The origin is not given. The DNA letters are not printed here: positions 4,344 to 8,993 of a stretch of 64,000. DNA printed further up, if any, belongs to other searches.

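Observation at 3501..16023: Two giant helicase proteins (DarB-like methyltransferase-SNF2 fusion plus ChaB-SNF2) co-oriented downstream of portal and MuF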

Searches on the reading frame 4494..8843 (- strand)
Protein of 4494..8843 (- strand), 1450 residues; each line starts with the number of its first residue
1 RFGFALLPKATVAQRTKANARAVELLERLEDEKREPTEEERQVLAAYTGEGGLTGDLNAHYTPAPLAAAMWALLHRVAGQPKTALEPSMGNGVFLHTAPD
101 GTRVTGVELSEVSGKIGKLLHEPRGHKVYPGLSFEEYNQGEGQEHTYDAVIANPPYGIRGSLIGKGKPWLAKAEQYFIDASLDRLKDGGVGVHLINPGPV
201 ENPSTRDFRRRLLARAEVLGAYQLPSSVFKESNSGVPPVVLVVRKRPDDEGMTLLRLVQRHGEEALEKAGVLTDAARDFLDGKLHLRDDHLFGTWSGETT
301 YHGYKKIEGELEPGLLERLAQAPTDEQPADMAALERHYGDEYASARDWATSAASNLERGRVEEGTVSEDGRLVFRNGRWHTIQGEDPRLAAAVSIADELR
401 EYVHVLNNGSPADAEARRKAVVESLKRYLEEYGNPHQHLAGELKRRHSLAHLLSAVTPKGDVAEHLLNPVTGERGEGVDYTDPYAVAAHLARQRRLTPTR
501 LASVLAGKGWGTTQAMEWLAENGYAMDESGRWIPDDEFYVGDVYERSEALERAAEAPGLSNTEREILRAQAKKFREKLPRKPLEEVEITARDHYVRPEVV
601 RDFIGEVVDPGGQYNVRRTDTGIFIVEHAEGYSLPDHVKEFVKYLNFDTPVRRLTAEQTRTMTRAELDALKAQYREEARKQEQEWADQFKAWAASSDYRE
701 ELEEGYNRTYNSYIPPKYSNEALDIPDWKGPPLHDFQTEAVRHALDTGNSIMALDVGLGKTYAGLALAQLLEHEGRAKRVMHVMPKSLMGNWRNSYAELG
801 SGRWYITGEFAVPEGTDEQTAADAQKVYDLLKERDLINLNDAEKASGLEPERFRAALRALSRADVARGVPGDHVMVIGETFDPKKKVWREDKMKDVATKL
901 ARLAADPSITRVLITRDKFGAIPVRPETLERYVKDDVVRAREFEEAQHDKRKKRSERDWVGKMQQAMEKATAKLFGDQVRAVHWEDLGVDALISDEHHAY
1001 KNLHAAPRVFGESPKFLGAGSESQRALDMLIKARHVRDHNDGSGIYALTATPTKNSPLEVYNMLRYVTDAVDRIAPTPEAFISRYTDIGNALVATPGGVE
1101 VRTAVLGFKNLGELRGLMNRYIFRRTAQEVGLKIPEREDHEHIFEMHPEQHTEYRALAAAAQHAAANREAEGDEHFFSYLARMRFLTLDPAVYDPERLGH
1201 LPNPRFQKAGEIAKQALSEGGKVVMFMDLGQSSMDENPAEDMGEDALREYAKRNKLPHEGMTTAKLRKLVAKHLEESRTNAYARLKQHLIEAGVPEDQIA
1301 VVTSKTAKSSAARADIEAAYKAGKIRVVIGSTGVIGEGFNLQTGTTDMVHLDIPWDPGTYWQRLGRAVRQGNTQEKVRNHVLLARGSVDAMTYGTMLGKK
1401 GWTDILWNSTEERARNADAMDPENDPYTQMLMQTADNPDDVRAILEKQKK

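Call 95: search_solved_structures(query=window:4494-8843:-, max_evalue=0.001)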
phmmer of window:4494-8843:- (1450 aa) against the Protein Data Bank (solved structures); distinct sequences matched with E-value up to 0.001: 1.
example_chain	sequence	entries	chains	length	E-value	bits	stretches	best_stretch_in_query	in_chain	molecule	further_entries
5vvr_M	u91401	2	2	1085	0.00051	21.1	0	1327-1405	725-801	DNA repair and recombination protein RAD26 | RAD26 isoform 1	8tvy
